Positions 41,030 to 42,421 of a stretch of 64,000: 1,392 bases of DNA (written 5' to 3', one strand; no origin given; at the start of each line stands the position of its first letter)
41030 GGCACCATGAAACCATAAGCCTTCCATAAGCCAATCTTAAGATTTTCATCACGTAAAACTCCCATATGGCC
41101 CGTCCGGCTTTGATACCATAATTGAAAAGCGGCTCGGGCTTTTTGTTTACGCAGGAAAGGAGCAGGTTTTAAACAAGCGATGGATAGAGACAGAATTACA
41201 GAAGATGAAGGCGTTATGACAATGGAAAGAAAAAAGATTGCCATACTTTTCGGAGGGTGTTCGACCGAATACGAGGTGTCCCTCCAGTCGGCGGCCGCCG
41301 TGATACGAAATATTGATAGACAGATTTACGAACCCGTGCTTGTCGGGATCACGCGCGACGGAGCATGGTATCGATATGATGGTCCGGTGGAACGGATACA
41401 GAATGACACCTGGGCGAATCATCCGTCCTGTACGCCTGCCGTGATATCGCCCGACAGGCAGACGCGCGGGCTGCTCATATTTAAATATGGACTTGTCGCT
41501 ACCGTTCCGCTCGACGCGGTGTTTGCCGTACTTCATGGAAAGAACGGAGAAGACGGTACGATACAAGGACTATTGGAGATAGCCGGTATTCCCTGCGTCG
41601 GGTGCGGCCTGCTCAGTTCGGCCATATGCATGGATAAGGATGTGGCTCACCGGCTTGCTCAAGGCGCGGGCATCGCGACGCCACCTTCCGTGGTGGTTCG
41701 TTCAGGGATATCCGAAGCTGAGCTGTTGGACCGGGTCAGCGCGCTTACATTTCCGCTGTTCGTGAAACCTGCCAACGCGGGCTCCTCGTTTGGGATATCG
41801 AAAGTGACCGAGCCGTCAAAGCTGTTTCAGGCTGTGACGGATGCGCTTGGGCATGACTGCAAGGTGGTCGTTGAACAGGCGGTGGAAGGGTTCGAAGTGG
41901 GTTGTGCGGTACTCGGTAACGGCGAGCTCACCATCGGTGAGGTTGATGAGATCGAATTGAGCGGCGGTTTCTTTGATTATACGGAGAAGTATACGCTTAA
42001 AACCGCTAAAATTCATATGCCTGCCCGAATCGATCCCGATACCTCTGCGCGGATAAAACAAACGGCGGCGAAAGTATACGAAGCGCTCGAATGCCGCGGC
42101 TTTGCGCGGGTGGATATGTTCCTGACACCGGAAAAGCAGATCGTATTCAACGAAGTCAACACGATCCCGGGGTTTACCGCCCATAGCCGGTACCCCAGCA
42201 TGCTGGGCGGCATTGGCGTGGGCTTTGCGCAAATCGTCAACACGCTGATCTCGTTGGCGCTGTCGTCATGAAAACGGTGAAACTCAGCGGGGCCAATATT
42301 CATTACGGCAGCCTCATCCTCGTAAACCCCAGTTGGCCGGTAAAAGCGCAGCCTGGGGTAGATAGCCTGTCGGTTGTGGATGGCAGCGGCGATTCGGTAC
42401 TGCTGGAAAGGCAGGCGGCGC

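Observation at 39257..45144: vanG-type D-Ala-D-Ser vancomycin resistance operon (vanR-vanS-vanG-vanXY-vanT) in a commensal-type Clostridial genome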

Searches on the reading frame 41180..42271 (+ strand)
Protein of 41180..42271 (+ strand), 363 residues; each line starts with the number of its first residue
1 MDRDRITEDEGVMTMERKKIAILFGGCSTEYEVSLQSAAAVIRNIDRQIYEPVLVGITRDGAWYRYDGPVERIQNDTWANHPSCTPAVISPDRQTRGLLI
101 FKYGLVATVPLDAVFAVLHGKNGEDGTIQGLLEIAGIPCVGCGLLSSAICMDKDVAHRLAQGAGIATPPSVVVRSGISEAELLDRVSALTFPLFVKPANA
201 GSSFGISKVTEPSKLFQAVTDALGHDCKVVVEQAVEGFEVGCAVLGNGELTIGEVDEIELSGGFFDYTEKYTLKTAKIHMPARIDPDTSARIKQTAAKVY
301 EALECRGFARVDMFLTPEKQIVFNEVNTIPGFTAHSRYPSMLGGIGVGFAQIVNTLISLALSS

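Call 3: search_protein_families(library=ncbifam, proteins=[window:41180-42271:+])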
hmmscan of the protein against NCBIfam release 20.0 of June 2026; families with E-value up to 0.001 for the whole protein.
window:41180-42271:+ (363 aa): 49 families (the best 25 are shown)
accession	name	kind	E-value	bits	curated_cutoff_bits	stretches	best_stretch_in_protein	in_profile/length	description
NF000091.3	D_ala_D_ser_VanG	exception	1.7e-166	553.2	495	1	18-360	1-343/344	D-alanine--D-serine ligase VanG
NF000207.3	D_ala_D_ser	equivalog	2.8e-115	385.1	520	1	18-360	1-339/342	D-alanine--D-serine ligase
NF000206.1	D_ala_D_lac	equivalog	5.2e-114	380.8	550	1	15-361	1-341/342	D-alanine--(R)-lactate ligase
NF002528.0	PRK01966.1-4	subfamily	1.1e-111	373.2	262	1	15-362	2-360/366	D-alanine--D-alanine ligase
NF000372.1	D_ala_D_lac_VanI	exception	3.2e-103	345.6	700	1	15-361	1-341/341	D-alanine--(R)-lactate ligase VanI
NF012215.1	D_ala_D_lac_VanD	exception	9e-103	344.2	700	1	16-361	2-341/343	D-alanine--(R)-lactate ligase VanD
NF012217.1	D_ala_D_lac_VanA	exception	2e-98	329.8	775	1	15-362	1-342/343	D-alanine--(R)-lactate ligase VanA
NF000129.1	D_ala_D_lac_Sc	exception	4.4e-98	328.6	650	1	15-362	1-342/346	D-alanine--(R)-lactate ligase VanA-Sc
NF000144.1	D_ala_D_lac_VanF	exception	4.9e-98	328.3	750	1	15-362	1-342/343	D-alanine--(R)-lactate ligase VanF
NF002525.0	PRK01966.1-1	equivalog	2.1e-97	326.3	457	1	15-362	1-352/364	D-alanine--D-alanine ligase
NF000374.1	D_ala_D_lac_VanO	exception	2.6e-96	322.7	750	1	15-361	1-341/346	D-alanine--(R)-lactate ligase VanO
NF000470.1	D_ala_D_lac_VanM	exception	7.2e-96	321.4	760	1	15-361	1-341/343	D-alanine--(R)-lactate ligase VanM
NF012216.1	D_ala_D_lac_VanB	exception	8.6e-96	321.1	750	1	15-361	1-340/342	D-alanine--(R)-lactate ligase VanB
TIGR01205.1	D_ala_D_alaTIGR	subfamily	6.3e-95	317.8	245.65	1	19-360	1-317/318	D-alanine--D-alanine ligase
NF000032.1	D_ala_D_ser_VanL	exception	1.4e-93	313.9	750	1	15-360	2-343/349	D-alanine--D-serine ligase VanL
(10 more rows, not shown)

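Call 4: search_protein_families(library=pfam, proteins=[window:41180-42271:+])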
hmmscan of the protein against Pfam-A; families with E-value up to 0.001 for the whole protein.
window:41180-42271:+ (363 aa): 5 families
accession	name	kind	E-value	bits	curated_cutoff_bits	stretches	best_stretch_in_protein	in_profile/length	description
PF07478.18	Dala_Dala_lig_C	-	2.2e-63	213.9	24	1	159-357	1-203/204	D-ala D-ala ligase C-terminus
PF01820.27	Dala_Dala_lig_N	-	3.3e-33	115.2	34.6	1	19-142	1-121/121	D-ala D-ala ligase N-terminus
PF02222.28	ATP-grasp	-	8.1e-10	39.1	27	1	160-327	3-160/179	ATP-grasp domain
PF02786.22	CPSase_L_D2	-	2.3e-06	27.7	19.8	1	152-328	1-178/211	Carbamoyl-phosphate synthase L chain, ATP binding domain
PF13535.11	ATP-grasp_4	-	8.4e-05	22.7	27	0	190-328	2-150/160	ATP-grasp domain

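Call 10: search_solved_structures(query=window:41216-42271:+, show_alignments=1)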
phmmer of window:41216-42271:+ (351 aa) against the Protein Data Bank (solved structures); distinct sequences matched with E-value up to 0.001: 37.
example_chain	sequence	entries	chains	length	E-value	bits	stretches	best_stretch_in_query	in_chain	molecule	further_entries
4fu0_A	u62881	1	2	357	7.3e-128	429.8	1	3-348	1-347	D-alanine--D-alanine ligase 7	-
3se7_A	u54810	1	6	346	4e-95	322.2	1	6-350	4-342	VanA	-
1e4e_B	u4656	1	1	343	3.7e-94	319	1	3-350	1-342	VANCOMYCIN/TEICOPLANIN A-TYPE RESISTANCE PROTEIN VANA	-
1e4e_A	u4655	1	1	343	3.7e-94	319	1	3-350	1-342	VANCOMYCIN/TEICOPLANIN A-TYPE RESISTANCE PROTEIN VANA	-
7u56_A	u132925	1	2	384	9.6e-77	261.8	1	3-350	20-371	D-alanine--D-alanine ligase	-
3q1k_A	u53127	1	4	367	4.7e-76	259.5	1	3-350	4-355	D-alanine--D-alanine ligase A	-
3i12_A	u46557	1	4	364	7.4e-76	258.9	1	5-350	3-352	D-alanine-D-alanine ligase A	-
3r5f_A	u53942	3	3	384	4.4e-74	253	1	4-350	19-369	D-alanine--D-alanine ligase 1 | D-alanine--D-alanine ligase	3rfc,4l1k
3e5n_A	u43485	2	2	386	4.4e-74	253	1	4-350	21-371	D-alanine-D-alanine ligase A | D-alanine--D-alanine ligase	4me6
3lwb_A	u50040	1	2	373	3.1e-67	230.5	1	5-349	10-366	D-alanine--D-alanine ligase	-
2i80_A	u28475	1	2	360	1.9e-62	214.8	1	4-348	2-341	D-alanine-D-alanine ligase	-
2i87_A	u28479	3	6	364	2e-62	214.7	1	4-348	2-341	D-alanine-D-alanine ligase | D-alanine--D-alanine ligase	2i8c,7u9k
8fff_A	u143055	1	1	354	4.6e-62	213.5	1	6-348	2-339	D-alanine--D-alanine ligase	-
3n8d_A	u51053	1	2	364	1.3e-61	212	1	4-348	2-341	D-alanine--D-alanine ligase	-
2fb9_A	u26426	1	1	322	1.6e-58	201.8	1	99-349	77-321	D-alanine:D-alanine ligase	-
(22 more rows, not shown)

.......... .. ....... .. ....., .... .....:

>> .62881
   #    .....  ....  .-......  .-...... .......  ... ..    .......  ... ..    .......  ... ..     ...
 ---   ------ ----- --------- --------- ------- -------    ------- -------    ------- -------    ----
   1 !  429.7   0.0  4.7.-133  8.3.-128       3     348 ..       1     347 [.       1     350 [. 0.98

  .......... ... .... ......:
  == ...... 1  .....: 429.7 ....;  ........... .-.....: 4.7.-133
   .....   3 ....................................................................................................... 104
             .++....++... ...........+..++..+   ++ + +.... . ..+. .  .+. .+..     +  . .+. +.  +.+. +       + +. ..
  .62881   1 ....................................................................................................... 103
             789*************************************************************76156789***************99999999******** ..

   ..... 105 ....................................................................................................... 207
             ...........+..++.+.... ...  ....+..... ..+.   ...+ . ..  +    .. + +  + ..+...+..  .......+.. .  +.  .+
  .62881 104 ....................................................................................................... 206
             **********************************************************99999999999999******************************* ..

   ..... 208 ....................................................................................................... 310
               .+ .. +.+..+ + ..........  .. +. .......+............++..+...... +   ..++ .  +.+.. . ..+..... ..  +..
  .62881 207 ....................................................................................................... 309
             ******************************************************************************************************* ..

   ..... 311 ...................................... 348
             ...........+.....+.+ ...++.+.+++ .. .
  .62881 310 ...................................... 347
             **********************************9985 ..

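Call 13: find_related_loci(query=window:41222-42271:+, collection=genome_contigs, flank=10000)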
Query window:41222-42271:+ (349 aa) in genome_contigs; peptide patterns used: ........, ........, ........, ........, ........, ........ (x = any residue, [..] = any of these).
599 stretches matched a pattern (row limit reached: there are more); 563 encode a relative of the query (tblastn E <= 1e-3); the best 80 are kept; 80 distinct loci.
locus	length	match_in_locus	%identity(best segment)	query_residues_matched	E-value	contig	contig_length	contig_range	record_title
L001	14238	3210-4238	72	1-344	4e-174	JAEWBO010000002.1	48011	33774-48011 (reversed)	MAG: Bacillota bacterium isolate OH_PBB_253 k127_1521165, whole genome shotgun sequence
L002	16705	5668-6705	70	1-347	1e-171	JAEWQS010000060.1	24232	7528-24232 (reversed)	MAG: Bacillota bacterium isolate OH_SBrB_29 k127_420429, whole genome shotgun sequence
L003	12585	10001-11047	68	1-349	2e-167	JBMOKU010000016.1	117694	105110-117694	MAG: Bacillota bacterium isolate Betzabe_MAG006 MAG006_16, whole genome shotgun sequence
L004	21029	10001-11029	69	1-343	2e-165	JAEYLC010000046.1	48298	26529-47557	MAG: Bacillota bacterium isolate OH_HFB_48 k127_2480715, whole genome shotgun sequence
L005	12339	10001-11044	68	2-349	5e-163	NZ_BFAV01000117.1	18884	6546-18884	Desulfocucumis palustris strain NAW-5 NODE_117, whole genome shotgun sequence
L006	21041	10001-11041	68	1-347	5e-163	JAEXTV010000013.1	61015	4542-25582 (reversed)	MAG: Bacillota bacterium isolate OH_HBrB_366 k127_1228090, whole genome shotgun sequence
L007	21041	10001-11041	67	1-347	9e-163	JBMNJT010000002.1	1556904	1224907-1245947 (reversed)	MAG: Bacillota bacterium isolate SBF912LR0HQ0142 contig_24999, whole genome shotgun sequence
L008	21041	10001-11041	66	1-347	7e-161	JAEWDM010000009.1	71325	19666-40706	MAG: Bacillota bacterium isolate OH_PBB_98 k127_851633, whole genome shotgun sequence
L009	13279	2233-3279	66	1-349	6e-161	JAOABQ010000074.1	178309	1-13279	MAG: Clostridia bacterium isolate SKW182 k141_1169237, whole genome shotgun sequence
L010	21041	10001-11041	68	1-347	6e-161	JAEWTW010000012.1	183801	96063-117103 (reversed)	MAG: Bacillota bacterium isolate OH_SDB_160 k127_175178, whole genome shotgun sequence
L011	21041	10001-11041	68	1-347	3e-159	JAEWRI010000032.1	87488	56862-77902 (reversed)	MAG: Bacillota bacterium isolate OH_SBrB_52 k127_402681, whole genome shotgun sequence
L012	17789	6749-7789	69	1-347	1e-158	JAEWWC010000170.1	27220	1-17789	MAG: Bacillota bacterium isolate OH_SDB_84 k127_1019545, whole genome shotgun sequence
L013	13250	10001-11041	67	1-347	1e-158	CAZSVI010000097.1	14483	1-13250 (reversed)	MAG TPA_asm: uncultured Oscillospiraceae bacterium isolate SRP241326_co3_320 genome assembly, contig: NODE_5274_length_1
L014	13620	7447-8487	67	1-347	2e-158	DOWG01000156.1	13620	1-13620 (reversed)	MAG TPA_asm: Lachnospiraceae bacterium isolate UBA10550 contig_6726, whole genome shotgun sequence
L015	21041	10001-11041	66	1-347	1e-157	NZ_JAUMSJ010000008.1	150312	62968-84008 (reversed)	Brevibacillus borstelensis strain RC 8, whole genome shotgun sequence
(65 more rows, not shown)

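Call 14: find_homologous_proteins(query=window:41222-42271:+, max_evalue=1e-50)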
Query window:41222-42271:+ (349 aa): 7959 proteins with E <= 1e-50 among 8000 candidates; the best 120 are listed.
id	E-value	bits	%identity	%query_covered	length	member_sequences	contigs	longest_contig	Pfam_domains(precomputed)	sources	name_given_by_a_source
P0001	2.4e-230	782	100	100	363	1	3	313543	PF01820.28,PF02786.23,PF02222.28,PF07478.19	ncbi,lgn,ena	-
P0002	6.2e-178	609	76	100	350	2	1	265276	PF01820.28,PF02786.23,PF02222.28,PF07478.19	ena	-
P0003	9.2e-178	609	-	-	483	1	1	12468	PF01820.28,PF13535.12,PF02786.23,PF02222.28,PF08443.17,PF02655.20,PF07478.19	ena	-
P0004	9.4e-167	573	72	99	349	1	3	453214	PF01820.28,PF02786.23,PF02222.28,PF07478.19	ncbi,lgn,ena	-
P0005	1.5e-166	572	73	98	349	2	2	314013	PF01820.28,PF02786.23,PF02222.28,PF07478.19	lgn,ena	-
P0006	4.8e-166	570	72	99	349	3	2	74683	PF01820.28,PF02786.23,PF02222.28,PF07478.19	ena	-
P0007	1.7e-164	565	70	99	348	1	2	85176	PF01820.28,PF02786.23,PF02222.28,PF07478.19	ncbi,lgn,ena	-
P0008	4.2e-163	561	71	99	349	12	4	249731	PF01820.28,PF02786.23,PF02222.28,PF07478.19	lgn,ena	-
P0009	2.6e-162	558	68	100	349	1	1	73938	PF01820.28,PF02786.23,PF02222.28,PF07478.19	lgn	-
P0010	3.0e-162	558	71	99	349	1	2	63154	PF01820.28,PF02786.23,PF02222.28,PF07478.19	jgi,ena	-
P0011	9.0e-162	556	70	98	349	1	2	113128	PF01820.28,PF02786.23,PF02222.28,PF07478.19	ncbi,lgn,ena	-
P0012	1.7e-161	555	71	99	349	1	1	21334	PF01820.28,PF02786.23,PF02222.28,PF07478.19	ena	-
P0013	2.9e-161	555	69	99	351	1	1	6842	PF01820.28,PF02786.23,PF02222.28,PF07478.19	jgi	jgi:D-alanine---D-serine ligase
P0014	5.1e-161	554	69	100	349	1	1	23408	PF01820.28,PF02786.23,PF02222.28,PF07478.19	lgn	-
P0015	5.7e-160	550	70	99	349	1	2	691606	PF01820.28,PF13535.12,PF02786.23,PF02222.28,PF07478.19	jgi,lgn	jgi:D-alanine---D-serine ligase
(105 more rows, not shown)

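Call 15: find_encoding_contigs(protein=P0001, flank=10000, max_places=6)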
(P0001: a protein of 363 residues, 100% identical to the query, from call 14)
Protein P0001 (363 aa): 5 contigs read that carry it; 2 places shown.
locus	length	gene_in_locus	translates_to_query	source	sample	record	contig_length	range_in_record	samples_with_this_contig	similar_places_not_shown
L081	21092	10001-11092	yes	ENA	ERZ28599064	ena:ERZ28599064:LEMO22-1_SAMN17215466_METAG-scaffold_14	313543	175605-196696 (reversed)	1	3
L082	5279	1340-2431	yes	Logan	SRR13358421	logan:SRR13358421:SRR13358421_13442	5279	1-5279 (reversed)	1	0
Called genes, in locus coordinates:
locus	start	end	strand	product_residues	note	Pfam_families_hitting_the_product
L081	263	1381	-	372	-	PF01145:Band_7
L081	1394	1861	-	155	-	-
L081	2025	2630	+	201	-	-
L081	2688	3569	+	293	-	PF00376:MerR (weak), PF13411:MerR_1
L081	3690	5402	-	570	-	PF02687:FtsX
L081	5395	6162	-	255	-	PF00005:ABC_tran, PF13304:AAA_21 (faint)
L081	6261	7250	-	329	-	PF02518:HATPase_c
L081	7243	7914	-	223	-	PF00072:Response_reg, PF00486:Trans_reg_C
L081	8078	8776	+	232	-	PF00072:Response_reg, PF00486:Trans_reg_C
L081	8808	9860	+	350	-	PF00512:HisKA, PF02518:HATPase_c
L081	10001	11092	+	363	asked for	PF01820:Dala_Dala_lig_N, PF02222:ATP-grasp, PF02786:CPSase_L_D2 (weak), PF07478:Dala_Dala_lig_C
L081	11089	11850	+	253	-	PF02557:VanY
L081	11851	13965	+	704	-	PF01757:Acyl_transf_3, PF01168:Ala_racemase_N, PF00842:Ala_racemase_C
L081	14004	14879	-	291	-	PF01569:PAP2, PF14378:PAP2_3 (weak)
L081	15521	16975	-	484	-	PF00370:FGGY_N, PF02782:FGGY_C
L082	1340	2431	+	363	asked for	PF01820:Dala_Dala_lig_N, PF02222:ATP-grasp, PF02786:CPSase_L_D2 (weak), PF07478:Dala_Dala_lig_C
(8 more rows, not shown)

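Call 16: find_encoding_contigs(protein=P0002, flank=10000, max_places=3)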
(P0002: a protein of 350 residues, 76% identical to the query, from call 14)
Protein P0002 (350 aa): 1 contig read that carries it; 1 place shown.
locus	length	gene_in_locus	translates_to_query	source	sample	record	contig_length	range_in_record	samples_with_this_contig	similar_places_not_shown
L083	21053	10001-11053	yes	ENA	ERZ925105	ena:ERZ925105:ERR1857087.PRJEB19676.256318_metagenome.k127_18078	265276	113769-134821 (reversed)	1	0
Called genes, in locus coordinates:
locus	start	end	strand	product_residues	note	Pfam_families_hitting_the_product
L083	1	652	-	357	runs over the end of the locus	-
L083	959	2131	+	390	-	PF01841:Transglut_core, PF04473:DUF553 (weak)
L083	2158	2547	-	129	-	-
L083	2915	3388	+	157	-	-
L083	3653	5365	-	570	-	PF02687:FtsX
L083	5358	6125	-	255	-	PF00005:ABC_tran, PF13304:AAA_21 (faint)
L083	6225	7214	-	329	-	PF02518:HATPase_c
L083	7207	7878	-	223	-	PF00072:Response_reg, PF00486:Trans_reg_C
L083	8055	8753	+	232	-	PF00072:Response_reg, PF00486:Trans_reg_C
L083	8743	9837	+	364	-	PF00512:HisKA, PF02518:HATPase_c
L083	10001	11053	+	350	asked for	PF01820:Dala_Dala_lig_N, PF02786:CPSase_L_D2 (weak), PF02222:ATP-grasp, PF07478:Dala_Dala_lig_C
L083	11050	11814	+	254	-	PF02557:VanY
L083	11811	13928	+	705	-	PF01757:Acyl_transf_3, PF01168:Ala_racemase_N, PF00842:Ala_racemase_C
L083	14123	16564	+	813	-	PF08448:PAS_4 (weak), PF01590:GAF (weak), PF13185:GAF_2, PF08448:PAS_4, PF13426:PAS_9, PF00990:GGDEF, PF13487:HD_5, PF01966:HD, +1 more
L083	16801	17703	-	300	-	PF01261:AP_endonuc_2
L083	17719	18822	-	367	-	PF01408:GFO_IDH_MocA, PF22725:GFO_IDH_MocA_C3, PF02894:GFO_IDH_MocA_C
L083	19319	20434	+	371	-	PF13407:Peripla_BP_4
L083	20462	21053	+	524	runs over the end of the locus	PF00005:ABC_tran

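Call 64: search_dna_similar(query=window:41222-42271:+, collection=plasmids, mode=protein, max_rows=10)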
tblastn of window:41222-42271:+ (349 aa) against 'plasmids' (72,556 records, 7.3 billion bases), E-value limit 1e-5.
Records with a match: 611; places in all: 691; records where one place covers at least 80% of the query: 558.
Best place of each record, by identity: <60% 611.
By first word of the organism name: Enterococcus 405; Rhizobium 25; Streptomyces 22; Agrobacterium 20; Sinorhizobium 12; Escherichia 10; Bacillus 8; Vibrio 7; Staphylococcus 6; Acinetobacter 6; and 58 more.
By predicted mobility (MOB-suite, as given by PLSDB): non-mobilizable 351; mobilizable 149; conjugative 111.
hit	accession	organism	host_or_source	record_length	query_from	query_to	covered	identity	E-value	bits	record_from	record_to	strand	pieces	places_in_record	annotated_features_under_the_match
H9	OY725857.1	Subdoligranulum variabile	-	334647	1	348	100%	56.4%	1e-121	392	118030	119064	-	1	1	vanG: glycopeptide resistance gene cluster; Van ligase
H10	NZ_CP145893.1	Paenibacillus amylolyticus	whole organism,soil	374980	1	347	99%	56.5%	5e-131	419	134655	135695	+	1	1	vanG: glycopeptide resistance gene cluster; Van ligase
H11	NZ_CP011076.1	Brevibacillus laterosporus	Oryza sativa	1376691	1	347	99%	47.2%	9e-96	318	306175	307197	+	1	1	vanA-Pa: D-alanine--(R)-lactate ligase VanA-Pa | vanM: glycopeptide resistance gene cluster; Van ligase | vanH gene in vanF cluster: vanH; glycopeptide resistance gene cluster | vanH: D-lactate dehydrogenase VanH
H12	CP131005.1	Enterococcus faecium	Homo sapiens,blood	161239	1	347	99%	47.4%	4e-82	331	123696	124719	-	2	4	vanA: glycopeptide resistance gene cluster; Van ligase | vanH gene in vanA cluster: vanH; glycopeptide resistance gene cluster | vanH-A: D-lactate dehydrogenase VanH-A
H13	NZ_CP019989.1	Enterococcus faecium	Homo sapiens,rectal swab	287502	1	348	99%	46.9%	2e-70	333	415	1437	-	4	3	vanA: glycopeptide resistance gene cluster; Van ligase (x2)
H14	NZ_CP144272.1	Enterococcus faecium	-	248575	1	347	99%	46.6%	3e-92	308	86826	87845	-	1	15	vanM: D-alanine--(R)-lactate ligase VanM (x2) | vanH gene in vanM cluster: vanH; glycopeptide resistance gene cluster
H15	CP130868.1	Enterococcus faecium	Homo sapiens,blood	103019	1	348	100%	46.3%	5e-80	324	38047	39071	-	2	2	vanA: glycopeptide resistance gene cluster; Van ligase (x2) | vanH-A: D-lactate dehydrogenase VanH-A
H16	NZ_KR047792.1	Enterococcus faecium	-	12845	1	348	100%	46.3%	5e-80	324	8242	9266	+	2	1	vanA: glycopeptide resistance gene cluster; Van ligase | D-lactate dehydrogenase VanH-A | vanH gene in vanA cluster: vanH; glycopeptide resistance gene cluster | vanH-A: D-lactate dehydrogenase VanH-A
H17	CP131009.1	Enterococcus faecium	Homo sapiens,blood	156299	1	348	97%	47.4%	2e-76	334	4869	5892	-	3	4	vanA: glycopeptide resistance gene cluster; Van ligase (x2) | vanH gene in vanA cluster: vanH; glycopeptide resistance gene cluster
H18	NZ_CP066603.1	Enterococcus faecium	Homo sapiens,cell culture,rectal swab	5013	1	347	99%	46.3%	8e-96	318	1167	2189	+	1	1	vanA: D-alanine--(R)-lactate ligase VanA | D-lactate dehydrogenase VanH-A | vanH gene in vanA cluster: vanH; glycopeptide resistance gene cluster | vanH-A: D-lactate dehydrogenase VanH-A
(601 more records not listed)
